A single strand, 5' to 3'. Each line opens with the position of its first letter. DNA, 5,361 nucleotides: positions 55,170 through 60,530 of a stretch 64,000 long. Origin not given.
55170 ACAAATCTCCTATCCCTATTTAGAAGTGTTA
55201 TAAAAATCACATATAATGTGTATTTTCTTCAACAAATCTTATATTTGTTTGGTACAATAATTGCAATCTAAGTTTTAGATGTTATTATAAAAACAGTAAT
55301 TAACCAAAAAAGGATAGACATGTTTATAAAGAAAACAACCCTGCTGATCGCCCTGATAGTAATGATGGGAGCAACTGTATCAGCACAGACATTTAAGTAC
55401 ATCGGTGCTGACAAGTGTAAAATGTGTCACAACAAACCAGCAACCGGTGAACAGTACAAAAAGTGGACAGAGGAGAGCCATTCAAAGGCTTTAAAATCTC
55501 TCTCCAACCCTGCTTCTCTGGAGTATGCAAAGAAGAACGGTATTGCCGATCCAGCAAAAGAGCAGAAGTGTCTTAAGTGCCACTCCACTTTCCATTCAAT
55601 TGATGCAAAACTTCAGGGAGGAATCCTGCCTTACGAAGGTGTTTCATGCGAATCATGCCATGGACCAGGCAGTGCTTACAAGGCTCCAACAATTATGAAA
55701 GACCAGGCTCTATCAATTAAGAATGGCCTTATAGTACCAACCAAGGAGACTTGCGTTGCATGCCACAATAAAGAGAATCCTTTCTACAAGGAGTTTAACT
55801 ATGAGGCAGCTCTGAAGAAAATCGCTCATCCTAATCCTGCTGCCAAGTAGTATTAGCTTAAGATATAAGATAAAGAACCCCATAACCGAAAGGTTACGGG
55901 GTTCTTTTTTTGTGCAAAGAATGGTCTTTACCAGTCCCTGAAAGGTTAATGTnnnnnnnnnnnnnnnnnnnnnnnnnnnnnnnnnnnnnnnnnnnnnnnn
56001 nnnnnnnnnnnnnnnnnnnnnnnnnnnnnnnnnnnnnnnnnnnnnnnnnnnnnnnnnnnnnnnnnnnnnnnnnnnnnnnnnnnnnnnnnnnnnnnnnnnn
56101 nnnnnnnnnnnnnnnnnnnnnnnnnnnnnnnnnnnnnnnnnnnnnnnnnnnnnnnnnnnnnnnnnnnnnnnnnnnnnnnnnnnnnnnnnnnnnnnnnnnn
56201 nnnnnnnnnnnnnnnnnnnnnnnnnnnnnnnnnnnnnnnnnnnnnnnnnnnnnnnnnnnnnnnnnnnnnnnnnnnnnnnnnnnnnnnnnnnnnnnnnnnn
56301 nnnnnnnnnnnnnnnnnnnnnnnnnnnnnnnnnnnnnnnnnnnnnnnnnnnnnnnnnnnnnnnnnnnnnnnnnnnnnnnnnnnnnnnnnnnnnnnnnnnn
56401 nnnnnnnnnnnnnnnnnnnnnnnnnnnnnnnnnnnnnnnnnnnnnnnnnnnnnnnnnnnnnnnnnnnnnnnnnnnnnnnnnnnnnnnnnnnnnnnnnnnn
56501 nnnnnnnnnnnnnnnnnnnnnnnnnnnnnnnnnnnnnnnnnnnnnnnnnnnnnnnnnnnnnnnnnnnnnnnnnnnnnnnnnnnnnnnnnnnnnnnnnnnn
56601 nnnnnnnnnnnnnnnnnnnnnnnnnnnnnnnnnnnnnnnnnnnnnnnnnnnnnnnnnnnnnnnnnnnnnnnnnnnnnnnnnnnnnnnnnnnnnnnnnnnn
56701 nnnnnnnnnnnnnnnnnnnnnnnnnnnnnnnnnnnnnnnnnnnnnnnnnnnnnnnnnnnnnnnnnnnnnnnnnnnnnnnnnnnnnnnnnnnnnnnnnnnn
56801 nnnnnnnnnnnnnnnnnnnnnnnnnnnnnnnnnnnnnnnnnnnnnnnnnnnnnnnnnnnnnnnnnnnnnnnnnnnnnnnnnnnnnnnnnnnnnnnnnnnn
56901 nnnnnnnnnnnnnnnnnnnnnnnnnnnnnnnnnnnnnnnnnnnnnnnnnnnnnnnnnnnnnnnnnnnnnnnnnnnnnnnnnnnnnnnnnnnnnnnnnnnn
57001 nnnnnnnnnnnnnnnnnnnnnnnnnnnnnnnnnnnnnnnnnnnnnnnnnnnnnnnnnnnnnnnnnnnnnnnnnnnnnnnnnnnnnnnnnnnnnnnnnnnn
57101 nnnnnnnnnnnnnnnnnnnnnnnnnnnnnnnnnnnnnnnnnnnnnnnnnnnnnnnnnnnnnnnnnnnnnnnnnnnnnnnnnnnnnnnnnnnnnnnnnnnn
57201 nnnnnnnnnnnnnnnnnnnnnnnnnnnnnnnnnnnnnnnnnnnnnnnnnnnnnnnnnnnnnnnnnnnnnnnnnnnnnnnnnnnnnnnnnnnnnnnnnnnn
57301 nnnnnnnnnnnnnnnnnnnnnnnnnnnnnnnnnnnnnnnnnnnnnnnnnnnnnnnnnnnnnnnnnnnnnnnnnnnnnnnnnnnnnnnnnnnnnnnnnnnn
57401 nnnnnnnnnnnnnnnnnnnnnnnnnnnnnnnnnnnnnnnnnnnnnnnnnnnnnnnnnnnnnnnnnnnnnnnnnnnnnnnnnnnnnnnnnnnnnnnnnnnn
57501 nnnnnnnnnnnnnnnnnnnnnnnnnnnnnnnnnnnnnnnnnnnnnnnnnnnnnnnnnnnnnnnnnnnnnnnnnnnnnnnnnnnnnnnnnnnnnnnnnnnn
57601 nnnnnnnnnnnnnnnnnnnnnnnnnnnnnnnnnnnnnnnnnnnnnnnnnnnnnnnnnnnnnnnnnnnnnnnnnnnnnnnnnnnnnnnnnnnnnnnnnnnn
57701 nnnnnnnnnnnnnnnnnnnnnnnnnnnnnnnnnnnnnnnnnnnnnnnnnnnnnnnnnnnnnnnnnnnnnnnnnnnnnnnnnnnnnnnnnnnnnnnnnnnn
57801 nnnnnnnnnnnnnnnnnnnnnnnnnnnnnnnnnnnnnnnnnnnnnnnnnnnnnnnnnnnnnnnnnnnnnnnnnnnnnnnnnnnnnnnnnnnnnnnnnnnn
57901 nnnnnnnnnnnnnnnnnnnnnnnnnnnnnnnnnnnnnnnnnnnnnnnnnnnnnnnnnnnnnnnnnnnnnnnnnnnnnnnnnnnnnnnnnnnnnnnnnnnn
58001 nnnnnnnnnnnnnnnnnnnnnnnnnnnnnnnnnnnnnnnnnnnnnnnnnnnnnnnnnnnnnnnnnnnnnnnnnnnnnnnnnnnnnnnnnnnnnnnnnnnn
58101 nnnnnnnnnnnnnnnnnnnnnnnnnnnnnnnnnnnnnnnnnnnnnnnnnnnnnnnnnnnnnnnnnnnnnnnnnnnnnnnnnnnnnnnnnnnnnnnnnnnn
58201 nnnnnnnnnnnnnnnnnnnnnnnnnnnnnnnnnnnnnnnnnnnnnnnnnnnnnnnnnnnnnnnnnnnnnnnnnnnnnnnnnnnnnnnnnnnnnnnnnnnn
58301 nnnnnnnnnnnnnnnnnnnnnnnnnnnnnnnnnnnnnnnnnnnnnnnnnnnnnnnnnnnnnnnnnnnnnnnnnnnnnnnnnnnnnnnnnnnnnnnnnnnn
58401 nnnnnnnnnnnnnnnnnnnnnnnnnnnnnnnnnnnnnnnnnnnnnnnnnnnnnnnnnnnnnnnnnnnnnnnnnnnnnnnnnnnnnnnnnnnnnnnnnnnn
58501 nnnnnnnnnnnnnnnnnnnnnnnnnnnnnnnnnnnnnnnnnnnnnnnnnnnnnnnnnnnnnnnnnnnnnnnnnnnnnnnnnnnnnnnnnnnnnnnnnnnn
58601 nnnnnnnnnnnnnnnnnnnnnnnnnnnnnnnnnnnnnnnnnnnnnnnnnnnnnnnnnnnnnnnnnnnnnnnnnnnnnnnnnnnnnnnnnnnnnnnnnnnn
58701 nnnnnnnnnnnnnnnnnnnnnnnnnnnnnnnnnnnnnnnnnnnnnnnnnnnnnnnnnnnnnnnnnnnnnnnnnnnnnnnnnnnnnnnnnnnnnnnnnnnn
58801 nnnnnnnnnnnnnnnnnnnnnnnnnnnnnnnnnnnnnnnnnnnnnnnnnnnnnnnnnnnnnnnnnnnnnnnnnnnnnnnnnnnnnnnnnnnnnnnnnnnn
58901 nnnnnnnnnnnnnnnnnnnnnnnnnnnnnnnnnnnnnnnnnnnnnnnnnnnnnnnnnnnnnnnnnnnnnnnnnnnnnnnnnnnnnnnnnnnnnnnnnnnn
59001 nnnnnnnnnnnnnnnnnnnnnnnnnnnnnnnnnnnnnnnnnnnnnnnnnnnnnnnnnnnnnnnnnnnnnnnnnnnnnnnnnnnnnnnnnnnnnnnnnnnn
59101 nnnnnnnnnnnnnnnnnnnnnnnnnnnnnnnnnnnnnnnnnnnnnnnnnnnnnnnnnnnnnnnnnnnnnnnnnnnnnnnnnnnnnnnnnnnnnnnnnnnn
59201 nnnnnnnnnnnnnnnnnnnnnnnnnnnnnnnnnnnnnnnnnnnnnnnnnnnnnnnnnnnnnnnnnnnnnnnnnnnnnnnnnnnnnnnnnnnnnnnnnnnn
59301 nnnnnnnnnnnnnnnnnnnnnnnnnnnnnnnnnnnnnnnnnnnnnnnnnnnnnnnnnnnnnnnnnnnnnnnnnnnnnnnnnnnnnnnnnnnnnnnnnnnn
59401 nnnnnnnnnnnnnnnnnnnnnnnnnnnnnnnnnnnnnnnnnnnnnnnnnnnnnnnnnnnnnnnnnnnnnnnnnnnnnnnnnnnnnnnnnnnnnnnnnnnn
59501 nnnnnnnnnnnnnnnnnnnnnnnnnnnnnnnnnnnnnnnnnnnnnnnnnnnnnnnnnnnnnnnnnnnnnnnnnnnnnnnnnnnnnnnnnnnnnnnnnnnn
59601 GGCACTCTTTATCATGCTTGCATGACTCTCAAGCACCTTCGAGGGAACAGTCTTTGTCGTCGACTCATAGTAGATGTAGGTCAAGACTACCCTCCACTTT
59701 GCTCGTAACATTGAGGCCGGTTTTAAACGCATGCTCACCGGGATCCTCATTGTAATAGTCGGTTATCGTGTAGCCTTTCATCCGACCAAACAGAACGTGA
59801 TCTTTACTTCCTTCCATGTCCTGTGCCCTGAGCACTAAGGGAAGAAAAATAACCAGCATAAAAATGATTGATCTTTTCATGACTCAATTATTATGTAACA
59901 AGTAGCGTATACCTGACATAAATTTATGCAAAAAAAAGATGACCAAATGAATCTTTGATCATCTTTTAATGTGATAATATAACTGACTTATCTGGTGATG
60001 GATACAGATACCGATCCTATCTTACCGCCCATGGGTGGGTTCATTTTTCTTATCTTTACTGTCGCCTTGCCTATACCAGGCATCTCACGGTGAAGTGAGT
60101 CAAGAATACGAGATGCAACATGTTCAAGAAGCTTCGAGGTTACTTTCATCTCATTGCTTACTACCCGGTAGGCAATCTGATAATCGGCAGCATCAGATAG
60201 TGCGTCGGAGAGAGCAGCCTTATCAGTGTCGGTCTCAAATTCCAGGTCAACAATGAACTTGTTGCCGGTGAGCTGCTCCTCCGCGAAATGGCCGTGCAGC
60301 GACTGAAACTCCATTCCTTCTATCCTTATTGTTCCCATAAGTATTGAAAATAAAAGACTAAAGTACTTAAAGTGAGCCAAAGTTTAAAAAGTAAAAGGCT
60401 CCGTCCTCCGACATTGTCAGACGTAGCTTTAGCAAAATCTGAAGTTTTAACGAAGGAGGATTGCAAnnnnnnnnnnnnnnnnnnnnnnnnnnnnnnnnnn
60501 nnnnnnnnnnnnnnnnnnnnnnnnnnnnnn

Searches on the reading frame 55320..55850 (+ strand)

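Call 89: search_protein_families(library=pfam, proteins=[window:55320-55850:+], max_evalue=0.00001)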
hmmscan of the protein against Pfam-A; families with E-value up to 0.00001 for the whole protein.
window:55320-55850:+ (176 aa): 5 families
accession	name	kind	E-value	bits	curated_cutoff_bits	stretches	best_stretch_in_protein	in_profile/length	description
PF13435.11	Cytochrome_C554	-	2.3e-15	57.7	20.8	1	32-115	1-84/84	Cytochrome c554 and c-prime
PF22113.1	Mtrc-MtrF_II-IV_dom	-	3.4e-08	33.6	30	0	29-121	80-170/176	Outer membrane cytochrome MtrC/MtrF-like, domains II/IV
PF14522.11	Cytochrome_C7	-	8e-08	32.4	24.8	0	80-150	12-67/67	Cytochrome c7 and related cytochrome c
PF09699.15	Paired_CXXCH_1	-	4.3e-06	26.7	20.6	0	78-97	3-22/41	Doubled CXXCH motif (Paired_CXXCH_1)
PF14537.11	Cytochrom_c3_2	-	4.6e-06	27.4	25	0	106-160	5-44/79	Cytochrome c3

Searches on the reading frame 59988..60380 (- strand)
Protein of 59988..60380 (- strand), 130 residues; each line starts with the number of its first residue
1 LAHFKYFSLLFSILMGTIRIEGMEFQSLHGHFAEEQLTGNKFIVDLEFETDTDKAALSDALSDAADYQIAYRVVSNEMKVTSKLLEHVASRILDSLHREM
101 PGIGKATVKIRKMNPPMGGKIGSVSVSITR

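Call 90: search_protein_families(library=pfam, proteins=[window:59988-60380:-], max_evalue=0.001)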
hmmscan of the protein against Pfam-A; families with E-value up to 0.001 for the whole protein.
window:59988-60380:- (130 aa): 1 family
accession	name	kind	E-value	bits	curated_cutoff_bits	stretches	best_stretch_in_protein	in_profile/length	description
PF02152.23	FolB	-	3.3e-30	105.3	31.8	1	18-129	1-113/113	Dihydroneopterin aldolase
